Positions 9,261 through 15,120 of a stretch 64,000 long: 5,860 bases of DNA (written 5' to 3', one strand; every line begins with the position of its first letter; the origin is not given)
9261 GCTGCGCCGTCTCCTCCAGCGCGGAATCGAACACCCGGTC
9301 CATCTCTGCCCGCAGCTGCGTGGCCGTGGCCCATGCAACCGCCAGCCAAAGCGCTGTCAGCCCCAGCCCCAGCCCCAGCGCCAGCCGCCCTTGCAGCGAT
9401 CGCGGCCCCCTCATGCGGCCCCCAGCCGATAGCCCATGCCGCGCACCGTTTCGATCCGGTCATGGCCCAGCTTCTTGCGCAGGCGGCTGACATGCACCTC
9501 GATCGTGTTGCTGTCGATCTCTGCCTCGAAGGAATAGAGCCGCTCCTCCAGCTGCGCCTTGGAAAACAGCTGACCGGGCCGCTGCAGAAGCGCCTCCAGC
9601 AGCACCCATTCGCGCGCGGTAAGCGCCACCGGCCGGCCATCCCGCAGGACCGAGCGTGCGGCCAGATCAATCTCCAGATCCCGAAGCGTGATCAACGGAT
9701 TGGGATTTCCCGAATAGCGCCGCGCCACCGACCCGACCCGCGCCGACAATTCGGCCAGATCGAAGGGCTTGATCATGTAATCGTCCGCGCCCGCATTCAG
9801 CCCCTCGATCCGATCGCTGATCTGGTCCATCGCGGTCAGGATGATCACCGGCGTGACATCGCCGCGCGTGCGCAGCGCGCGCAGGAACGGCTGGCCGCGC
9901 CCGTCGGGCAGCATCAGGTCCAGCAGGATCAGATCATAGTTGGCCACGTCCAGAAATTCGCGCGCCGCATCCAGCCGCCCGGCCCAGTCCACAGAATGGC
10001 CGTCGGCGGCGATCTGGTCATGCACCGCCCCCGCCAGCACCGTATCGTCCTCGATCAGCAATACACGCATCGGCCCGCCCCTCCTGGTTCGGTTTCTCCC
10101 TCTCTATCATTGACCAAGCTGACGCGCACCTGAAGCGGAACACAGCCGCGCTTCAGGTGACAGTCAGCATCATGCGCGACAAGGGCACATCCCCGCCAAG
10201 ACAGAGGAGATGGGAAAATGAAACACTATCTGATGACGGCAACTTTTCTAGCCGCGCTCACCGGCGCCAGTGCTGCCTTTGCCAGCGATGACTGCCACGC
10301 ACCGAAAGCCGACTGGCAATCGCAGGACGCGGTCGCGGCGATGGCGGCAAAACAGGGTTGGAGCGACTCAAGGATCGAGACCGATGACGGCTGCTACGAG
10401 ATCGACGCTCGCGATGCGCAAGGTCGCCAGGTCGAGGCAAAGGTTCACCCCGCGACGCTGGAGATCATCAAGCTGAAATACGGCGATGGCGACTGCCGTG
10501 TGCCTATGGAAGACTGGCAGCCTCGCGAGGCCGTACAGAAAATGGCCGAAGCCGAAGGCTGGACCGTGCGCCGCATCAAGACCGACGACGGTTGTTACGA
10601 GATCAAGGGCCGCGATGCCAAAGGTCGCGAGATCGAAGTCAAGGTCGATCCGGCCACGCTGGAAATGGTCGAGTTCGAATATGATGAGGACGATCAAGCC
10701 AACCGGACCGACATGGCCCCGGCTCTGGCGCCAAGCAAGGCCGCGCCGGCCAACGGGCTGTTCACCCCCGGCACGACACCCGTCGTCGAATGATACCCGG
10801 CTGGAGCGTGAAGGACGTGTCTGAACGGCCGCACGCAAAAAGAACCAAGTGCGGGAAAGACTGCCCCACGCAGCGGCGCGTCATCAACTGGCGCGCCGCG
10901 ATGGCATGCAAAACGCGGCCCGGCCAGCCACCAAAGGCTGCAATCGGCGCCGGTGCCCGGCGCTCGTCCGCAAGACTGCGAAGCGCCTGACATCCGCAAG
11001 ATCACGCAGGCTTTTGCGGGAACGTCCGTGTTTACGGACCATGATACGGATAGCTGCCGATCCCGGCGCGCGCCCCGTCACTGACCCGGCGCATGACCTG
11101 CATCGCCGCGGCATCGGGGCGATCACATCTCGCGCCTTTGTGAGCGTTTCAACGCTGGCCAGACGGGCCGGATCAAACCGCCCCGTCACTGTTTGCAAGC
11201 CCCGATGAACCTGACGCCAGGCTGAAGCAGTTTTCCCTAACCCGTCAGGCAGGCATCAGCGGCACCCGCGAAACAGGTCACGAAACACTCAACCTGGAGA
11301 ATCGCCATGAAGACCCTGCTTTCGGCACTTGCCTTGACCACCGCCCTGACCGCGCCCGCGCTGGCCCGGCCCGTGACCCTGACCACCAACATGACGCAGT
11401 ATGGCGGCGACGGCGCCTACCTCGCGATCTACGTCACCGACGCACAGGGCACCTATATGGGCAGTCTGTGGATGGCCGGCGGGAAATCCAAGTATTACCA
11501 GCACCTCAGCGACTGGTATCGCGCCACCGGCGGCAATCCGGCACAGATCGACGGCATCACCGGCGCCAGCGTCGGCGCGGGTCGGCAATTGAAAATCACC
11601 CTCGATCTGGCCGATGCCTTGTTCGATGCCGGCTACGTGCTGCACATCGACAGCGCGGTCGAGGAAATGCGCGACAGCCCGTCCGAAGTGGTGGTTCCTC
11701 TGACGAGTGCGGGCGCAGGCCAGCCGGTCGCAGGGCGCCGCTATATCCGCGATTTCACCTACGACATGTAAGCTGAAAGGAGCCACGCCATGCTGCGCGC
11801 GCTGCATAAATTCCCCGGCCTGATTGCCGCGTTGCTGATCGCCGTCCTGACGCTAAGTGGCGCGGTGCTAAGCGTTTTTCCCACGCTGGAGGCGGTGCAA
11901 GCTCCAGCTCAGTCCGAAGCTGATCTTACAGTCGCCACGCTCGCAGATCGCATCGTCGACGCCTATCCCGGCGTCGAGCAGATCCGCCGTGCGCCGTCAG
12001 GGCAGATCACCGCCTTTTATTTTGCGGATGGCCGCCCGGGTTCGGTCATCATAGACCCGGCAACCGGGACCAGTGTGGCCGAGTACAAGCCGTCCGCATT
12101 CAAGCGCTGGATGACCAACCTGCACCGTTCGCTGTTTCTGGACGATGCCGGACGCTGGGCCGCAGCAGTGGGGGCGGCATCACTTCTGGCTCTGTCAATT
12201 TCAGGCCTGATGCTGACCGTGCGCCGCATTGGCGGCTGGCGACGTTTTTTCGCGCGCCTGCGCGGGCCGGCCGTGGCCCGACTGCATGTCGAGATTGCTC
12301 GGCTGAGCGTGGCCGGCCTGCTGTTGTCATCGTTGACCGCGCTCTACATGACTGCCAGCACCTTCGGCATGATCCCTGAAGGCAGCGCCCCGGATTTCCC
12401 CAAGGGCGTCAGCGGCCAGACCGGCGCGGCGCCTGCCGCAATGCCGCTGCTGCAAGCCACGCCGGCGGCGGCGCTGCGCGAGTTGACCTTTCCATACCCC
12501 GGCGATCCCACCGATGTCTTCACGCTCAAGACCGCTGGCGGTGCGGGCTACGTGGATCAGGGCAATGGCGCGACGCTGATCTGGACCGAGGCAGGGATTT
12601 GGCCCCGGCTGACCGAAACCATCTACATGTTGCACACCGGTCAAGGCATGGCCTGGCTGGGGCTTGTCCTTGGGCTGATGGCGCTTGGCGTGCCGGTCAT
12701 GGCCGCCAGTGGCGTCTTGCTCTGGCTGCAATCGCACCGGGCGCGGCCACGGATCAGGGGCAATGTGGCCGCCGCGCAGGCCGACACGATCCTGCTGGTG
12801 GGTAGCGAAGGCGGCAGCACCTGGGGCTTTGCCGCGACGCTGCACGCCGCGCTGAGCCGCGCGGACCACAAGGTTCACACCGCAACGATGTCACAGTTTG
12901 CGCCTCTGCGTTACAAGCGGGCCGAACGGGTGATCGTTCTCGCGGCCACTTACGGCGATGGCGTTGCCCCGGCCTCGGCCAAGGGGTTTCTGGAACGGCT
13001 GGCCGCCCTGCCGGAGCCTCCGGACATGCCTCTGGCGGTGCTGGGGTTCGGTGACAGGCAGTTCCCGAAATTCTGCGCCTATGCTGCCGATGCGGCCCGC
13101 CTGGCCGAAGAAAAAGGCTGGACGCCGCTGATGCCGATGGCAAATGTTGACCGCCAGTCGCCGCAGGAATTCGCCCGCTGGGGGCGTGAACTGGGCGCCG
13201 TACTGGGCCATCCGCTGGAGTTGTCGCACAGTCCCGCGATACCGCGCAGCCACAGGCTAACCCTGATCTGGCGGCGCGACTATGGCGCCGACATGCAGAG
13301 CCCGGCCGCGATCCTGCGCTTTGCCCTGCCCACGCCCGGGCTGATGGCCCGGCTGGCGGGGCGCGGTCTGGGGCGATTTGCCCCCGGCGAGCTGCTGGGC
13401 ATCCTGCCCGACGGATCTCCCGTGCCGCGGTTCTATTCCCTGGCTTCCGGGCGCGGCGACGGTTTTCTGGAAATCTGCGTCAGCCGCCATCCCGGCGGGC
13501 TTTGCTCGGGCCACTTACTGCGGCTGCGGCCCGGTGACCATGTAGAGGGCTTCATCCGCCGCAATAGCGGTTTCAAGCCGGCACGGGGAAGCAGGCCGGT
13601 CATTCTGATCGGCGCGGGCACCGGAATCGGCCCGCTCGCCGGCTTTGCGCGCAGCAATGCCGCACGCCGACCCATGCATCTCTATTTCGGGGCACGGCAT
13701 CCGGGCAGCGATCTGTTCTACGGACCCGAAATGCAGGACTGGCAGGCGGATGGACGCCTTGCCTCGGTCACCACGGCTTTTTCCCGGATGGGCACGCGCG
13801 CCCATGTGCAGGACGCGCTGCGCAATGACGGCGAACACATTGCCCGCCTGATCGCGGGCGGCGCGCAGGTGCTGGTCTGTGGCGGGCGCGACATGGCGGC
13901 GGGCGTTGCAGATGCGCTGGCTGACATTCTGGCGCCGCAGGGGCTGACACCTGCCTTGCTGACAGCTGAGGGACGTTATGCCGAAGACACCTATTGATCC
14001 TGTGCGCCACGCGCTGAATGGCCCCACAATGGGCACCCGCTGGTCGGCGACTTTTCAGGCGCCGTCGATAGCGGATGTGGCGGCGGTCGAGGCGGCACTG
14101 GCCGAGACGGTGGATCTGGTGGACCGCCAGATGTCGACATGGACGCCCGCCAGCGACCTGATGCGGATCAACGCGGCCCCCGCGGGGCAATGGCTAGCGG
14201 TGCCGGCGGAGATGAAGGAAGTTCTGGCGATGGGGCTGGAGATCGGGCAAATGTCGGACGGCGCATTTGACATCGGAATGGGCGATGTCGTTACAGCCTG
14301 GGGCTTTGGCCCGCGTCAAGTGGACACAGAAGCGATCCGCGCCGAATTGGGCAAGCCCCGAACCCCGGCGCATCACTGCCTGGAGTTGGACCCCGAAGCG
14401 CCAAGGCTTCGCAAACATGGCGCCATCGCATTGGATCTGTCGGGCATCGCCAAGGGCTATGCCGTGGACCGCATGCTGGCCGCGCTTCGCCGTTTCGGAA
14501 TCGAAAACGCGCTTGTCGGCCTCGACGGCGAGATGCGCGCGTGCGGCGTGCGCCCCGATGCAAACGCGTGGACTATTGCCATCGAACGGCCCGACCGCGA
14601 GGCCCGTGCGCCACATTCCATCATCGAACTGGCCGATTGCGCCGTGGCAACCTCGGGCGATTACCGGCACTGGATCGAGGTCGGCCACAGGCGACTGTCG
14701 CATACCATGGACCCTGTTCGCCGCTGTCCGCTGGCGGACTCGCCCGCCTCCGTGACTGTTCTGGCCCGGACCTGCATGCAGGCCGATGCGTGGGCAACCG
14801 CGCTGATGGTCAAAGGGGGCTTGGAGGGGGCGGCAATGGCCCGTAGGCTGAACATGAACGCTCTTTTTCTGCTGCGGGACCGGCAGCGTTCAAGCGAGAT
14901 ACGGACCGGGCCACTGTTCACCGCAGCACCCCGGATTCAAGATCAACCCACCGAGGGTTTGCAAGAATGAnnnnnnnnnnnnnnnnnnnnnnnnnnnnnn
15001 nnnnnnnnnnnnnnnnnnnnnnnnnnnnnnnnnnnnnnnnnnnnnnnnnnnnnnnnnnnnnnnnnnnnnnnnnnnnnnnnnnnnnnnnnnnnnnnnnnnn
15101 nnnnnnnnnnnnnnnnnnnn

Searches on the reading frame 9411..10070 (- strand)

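Call 3: search_protein_families(library=pfam, proteins=[window:9411-10070:-], max_evalue=0.01)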
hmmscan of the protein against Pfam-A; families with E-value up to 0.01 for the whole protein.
window:9411-10070:- (219 aa): 2 families
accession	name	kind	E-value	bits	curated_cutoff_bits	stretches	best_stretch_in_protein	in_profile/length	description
PF00072.30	Response_reg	-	7.5e-24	84.5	30.2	1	3-112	1-110/111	Response regulator receiver domain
PF00486.34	Trans_reg_C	-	1.7e-23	82.9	26.2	1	145-216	1-77/77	Transcriptional regulatory protein, C terminal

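Call 41: search_protein_families(library=ncbifam, proteins=[window:9411-10070:-], max_evalue=0.00001)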
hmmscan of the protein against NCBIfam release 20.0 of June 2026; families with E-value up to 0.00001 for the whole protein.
window:9411-10070:- (219 aa): 78 families (the best 25 are shown)
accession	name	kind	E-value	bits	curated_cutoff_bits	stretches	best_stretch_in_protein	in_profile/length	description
NF007928.2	PRK10643.1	equivalog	1.5e-64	217.6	330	1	1-216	1-216/216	two-component system response regulator PmrA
NF007663.1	PRK10336.1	equivalog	2e-53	181.4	345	1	1-218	1-218/219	quorum sensing response regulator transcription factor QseB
NF041734.1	resp_reg_RppA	equivalog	1.1e-51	175.4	250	1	1-216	1-227/229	two-component system response regulator RppA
TIGR01387.1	cztR_silR_copR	subfamily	5e-50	170.2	279.2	1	3-216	1-218/218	heavy metal response regulator transcription factor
NF012023.0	PRK15479.1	equivalog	1.9e-49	168.2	337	1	1-217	1-218/224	transcriptional regulator TctD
TIGR02154.1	PhoB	equivalog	3e-49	167.4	296.2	1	2-216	4-225/226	phosphate regulon transcriptional regulator PhoB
NF041733.1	resp_reg_CseB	equivalog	3.6e-49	167.2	350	1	2-216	2-226/228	two-component system response regulator CseB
NF045991.1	RespRegCtrARhodob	equivalog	2e-46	158.5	350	1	1-216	1-221/224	response regulator transcription factor CtrA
NF040689.1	MtrAB_MtrA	equivalog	2.5e-45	154.5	300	1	3-216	1-218/219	MtrAB system response regulator MtrA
NF008078.0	PRK10816.1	equivalog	1.9e-43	148.6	336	1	1-216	1-220/223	two-component system response regulator PhoP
NF045944.1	ResRegRpaBCyano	equivalog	1.9e-43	148.5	330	1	5-215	2-226/229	response regulator transcription factor RpaB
NF008567.0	PRK11517.1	equivalog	4.8e-42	143.8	353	1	1-218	1-220/223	response regulator transcription factor HprR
NF053854.1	RespRegPhoBBctds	equivalog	2.8e-41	141.3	270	1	3-215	1-223/225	two-component system response regulator PhoB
NF008296.0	PRK11083.1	equivalog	2.9e-41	141.3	273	1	2-217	5-226/228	two-component system response regulator CreB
NF007346.1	PRK09836.1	equivalog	1e-40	140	420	1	1-216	1-221/227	copper/silver response regulator transcription factor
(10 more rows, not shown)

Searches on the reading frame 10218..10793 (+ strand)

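Call 3: search_protein_families(library=pfam, proteins=[window:10218-10793:+], max_evalue=0.01)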
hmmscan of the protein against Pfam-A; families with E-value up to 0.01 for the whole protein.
window:10218-10793:+ (191 aa): 4 families
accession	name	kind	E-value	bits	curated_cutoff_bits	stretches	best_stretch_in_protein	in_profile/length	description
PF13670.12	PepSY_2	-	4e-52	174.6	24.3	2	7-86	2-82/83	Peptidase propeptide and YPEB domain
PF03413.25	PepSY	-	4.6e-07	30.5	24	0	122-148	28-54/60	Peptidase propeptide and YPEB domain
PF16906.11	Ribosomal_L26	-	0.00032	21.5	28.8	0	61-92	44-74/82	Ribosomal proteins L26 eukaryotic, L24P archaeal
PF12528.13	T2SSppdC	-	0.0088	17.3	22.5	0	33-64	28-61/79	Type II secretion prepilin peptidase dependent protein C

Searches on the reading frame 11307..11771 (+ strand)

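Call 3: search_protein_families(library=pfam, proteins=[window:11307-11771:+], max_evalue=0.01)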
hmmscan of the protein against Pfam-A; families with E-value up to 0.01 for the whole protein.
window:11307-11771:+ (154 aa): 1 family
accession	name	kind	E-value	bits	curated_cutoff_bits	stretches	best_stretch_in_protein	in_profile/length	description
PF10029.15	DUF2271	-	5.1e-35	120.6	27.3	1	22-148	3-135/136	Predicted periplasmic protein (DUF2271)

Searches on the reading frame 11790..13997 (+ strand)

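Call 3: search_protein_families(library=pfam, proteins=[window:11790-13997:+], max_evalue=0.01)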
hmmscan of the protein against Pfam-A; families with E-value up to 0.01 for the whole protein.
window:11790-13997:+ (735 aa): 4 families
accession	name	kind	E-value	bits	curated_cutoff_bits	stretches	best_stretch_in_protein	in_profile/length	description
PF03929.21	PepSY_TM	-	1.1e-34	121.1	28.8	1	4-314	2-294/295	PepSY-associated TM region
PF00258.30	Flavodoxin_1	-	9.4e-12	45.7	25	1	336-458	2-132/143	Flavodoxin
PF00175.26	NAD_binding_1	-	3.5e-10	40.9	22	1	606-707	1-108/109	Oxidoreductase NAD-binding domain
PF10067.14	DUF2306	-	0.002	18.7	31.6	0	147-193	13-59/147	Predicted membrane protein (DUF2306)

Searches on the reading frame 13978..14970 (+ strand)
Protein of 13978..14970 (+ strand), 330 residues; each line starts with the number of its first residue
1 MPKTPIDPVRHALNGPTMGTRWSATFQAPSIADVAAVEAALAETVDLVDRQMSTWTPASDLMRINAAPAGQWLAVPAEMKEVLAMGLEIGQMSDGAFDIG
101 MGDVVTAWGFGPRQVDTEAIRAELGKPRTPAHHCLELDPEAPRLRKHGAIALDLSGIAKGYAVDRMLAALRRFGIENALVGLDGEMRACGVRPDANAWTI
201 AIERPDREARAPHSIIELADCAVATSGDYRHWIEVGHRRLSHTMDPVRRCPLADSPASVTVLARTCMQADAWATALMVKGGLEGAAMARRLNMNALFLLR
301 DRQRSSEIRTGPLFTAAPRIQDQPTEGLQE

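Call 3: search_protein_families(library=pfam, proteins=[window:13978-14970:+], max_evalue=0.01)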
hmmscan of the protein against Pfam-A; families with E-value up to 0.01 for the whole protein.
window:13978-14970:+ (330 aa): 1 family
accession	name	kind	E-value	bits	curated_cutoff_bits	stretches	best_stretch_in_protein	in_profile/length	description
PF02424.20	ApbE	-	7.4e-75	252.3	25.6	1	18-297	1-266/266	ApbE family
